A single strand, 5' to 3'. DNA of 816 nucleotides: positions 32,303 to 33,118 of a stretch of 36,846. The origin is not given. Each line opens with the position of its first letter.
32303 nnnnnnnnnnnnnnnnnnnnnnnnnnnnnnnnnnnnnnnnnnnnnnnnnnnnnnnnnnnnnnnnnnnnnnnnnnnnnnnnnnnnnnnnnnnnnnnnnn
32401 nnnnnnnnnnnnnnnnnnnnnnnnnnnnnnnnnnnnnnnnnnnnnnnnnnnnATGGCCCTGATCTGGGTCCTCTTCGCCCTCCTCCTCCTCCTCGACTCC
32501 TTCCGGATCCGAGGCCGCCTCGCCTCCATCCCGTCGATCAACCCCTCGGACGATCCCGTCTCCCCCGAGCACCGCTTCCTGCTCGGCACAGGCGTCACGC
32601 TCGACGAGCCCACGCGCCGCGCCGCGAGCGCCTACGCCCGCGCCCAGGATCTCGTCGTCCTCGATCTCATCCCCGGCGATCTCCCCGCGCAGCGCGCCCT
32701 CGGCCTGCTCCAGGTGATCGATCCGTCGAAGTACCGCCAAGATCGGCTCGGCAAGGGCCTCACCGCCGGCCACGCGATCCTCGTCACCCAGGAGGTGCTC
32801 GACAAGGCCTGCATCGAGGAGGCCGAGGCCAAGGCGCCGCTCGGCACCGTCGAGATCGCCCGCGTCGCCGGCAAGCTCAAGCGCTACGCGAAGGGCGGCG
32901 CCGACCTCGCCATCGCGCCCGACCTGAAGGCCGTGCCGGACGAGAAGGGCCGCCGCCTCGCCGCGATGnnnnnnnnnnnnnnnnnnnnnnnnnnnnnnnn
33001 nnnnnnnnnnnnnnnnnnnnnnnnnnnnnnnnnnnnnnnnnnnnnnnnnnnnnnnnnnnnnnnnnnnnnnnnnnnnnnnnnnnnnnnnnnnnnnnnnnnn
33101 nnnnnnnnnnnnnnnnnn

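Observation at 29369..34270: Tailoring set predicts a glycosylated and methylated lipid product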

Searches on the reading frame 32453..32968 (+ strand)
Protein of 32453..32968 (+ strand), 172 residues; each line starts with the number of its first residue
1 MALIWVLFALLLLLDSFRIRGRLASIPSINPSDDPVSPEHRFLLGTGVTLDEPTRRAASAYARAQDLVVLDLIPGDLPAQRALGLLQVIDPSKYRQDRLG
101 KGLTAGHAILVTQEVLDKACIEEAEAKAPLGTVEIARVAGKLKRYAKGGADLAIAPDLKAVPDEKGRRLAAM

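Call 43: search_solved_structures(query=A2, max_evalue=10)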
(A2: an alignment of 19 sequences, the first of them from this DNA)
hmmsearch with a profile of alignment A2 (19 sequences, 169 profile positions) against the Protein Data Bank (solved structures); distinct sequences matched with E-value up to 10: 0.

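Call 44: search_protein_families(library=pfam, alignment_id=A2, max_evalue=1)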
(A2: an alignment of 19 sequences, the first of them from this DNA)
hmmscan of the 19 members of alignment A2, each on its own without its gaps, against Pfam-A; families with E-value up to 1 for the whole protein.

A. member 1, seq(172 aa): 0 families

B. families by the number of members that match (of 19 scanned): 3 families
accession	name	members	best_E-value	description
PF08054.16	Leu_leader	2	0.13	Leucine operon leader peptide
PF12804.13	NTP_transf_3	1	0.074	MobA-like NTP transferase domain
PF20327.3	DUF6622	1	0.34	Family of unknown function (DUF6622)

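Call 47: predict_structure(alignment_id=A2)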
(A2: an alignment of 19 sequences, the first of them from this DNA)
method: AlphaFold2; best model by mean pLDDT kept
length: 172 residues; sequences in the alignment: 19
mean_pLDDT: 84.0   pTM: 0.80
mean pLDDT of the five models: 84.0, 80.5, 80.4, 79.7, 76.9
residues with pLDDT >= 90: 74; 70-90: 68; 50-70: 28; < 50: 2
segments of 3 or more residues with pLDDT < 50: none
pLDDT, mean of each block of 10 residues (from residue 1): 89 80 84 96 92 97 95 81 65 61 78 94 85 87 86 91 72 67
secondary structure, 60 per line:
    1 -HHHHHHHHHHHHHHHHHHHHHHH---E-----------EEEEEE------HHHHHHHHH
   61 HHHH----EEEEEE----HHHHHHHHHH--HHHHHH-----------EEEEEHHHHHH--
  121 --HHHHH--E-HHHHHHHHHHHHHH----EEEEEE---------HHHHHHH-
elements in order: H2-24 E40-45 H52-64 E69-74 H79-88 H91-96 E108-112 H113-118 H123-127 H132-145 E150-155 H165-171

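Call 72: search_protein_representatives(alignment_id=A2)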
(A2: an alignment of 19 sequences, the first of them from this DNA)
Query: 19 sequences, 169 profile positions. Proteins with E-value up to 0.001 (for the whole library): 334; up to 1e-10: 274; up to 1e-30: 107. The best 150 are listed.
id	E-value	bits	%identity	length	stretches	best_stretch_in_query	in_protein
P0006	4.6e-72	257.6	-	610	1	1-169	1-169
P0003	1.8e-67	242.7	-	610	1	1-169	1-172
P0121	1.8e-61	223.1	-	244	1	1-168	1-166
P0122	7.7e-55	201.6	-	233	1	1-169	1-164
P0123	5.4e-53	195.5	-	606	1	2-165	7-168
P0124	1.8e-52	193.9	-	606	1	1-162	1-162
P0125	8.4e-52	191.7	-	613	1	1-168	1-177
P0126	2.0e-51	190.5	-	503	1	1-168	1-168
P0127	7.2e-51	188.6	-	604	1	6-169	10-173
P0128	2.9e-50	186.7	-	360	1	1-169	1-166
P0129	2.0e-49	183.9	-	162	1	1-161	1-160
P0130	9.1e-48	178.6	-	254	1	1-130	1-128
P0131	1.4e-47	177.9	-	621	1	2-167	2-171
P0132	2.6e-47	177.1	-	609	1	2-166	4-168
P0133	5.6e-47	176.0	-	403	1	1-169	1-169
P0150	6.3e-41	156.3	-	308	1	19-159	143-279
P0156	3.6e-40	153.8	-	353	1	3-156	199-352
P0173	1.4e-37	145.4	-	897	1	1-168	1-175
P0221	4.1e-31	124.4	-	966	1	1-154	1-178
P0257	5.4e-28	114.2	-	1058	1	3-169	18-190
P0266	4.0e-27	111.4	-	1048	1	3-169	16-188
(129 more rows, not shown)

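Call 73: search_protein_families(library=pfam, proteins=[P0257, P0266, P0221, P0173, P0150, P0156], max_evalue=0.0001)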
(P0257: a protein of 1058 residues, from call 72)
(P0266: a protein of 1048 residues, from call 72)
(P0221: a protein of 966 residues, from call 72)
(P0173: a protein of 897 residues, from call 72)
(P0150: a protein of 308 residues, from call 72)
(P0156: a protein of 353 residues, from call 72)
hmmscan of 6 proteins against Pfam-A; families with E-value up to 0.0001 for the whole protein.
P0257 (1058 aa): 5 families
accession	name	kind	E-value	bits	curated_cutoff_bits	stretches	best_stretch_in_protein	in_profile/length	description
PF13489.12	Methyltransf_23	-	1.3e-26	93.8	27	1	405-552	20-163/164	Methyltransferase domain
PF08242.18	Methyltransf_12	-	1.6e-11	45.2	30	1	412-503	1-98/98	Methyltransferase domain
PF08241.18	Methyltransf_11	-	3.4e-09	37.7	21.2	1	412-505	1-95/95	Methyltransferase domain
PF13649.12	Methyltransf_25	-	7.9e-08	33.3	27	1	412-501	2-97/97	Methyltransferase domain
PF13847.12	Methyltransf_31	-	3e-07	30.7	27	1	411-509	7-113/145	Methyltransferase domain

P0266 (1048 aa): 4 families
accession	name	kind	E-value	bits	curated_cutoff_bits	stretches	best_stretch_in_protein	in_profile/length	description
PF13489.12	Methyltransf_23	-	6e-23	81.8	27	1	392-538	20-162/164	Methyltransferase domain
PF08242.18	Methyltransf_12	-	3.1e-11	44.3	30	1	399-490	1-98/98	Methyltransferase domain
PF08241.18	Methyltransf_11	-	3.7e-08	34.3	21.2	1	399-491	1-94/95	Methyltransferase domain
PF13649.12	Methyltransf_25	-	1e-06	29.8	27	1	399-488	2-97/97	Methyltransferase domain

P0221 (966 aa): 3 families
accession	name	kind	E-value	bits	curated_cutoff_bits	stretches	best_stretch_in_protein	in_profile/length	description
PF13489.12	Methyltransf_23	-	4.5e-23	82.2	27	1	419-576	23-163/164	Methyltransferase domain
PF04072.20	LCM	-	1.2e-08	35.5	22.3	1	733-867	55-186/187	Leucine carboxyl methyltransferase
PF08242.18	Methyltransf_12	-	1.9e-06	28.9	30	1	423-527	1-98/98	Methyltransferase domain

P0173 (897 aa): 6 families
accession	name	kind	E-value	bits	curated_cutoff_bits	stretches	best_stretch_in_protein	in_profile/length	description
PF13489.12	Methyltransf_23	-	1.8e-26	93.2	27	1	374-519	20-161/164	Methyltransferase domain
PF04072.20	LCM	-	4.7e-11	43.3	22.3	1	675-796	58-186/187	Leucine carboxyl methyltransferase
PF08242.18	Methyltransf_12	-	4.2e-07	31.1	30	1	381-472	1-98/98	Methyltransferase domain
PF08241.18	Methyltransf_11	-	3.7e-06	27.9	21.2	1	381-474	1-95/95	Methyltransferase domain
PF13649.12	Methyltransf_25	-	4.5e-06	27.7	27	0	381-470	2-97/97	Methyltransferase domain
PF13847.12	Methyltransf_31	-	8.4e-06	26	27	0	380-478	7-113/145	Methyltransferase domain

P0150 (308 aa): 0 families

P0156 (353 aa): 0 families
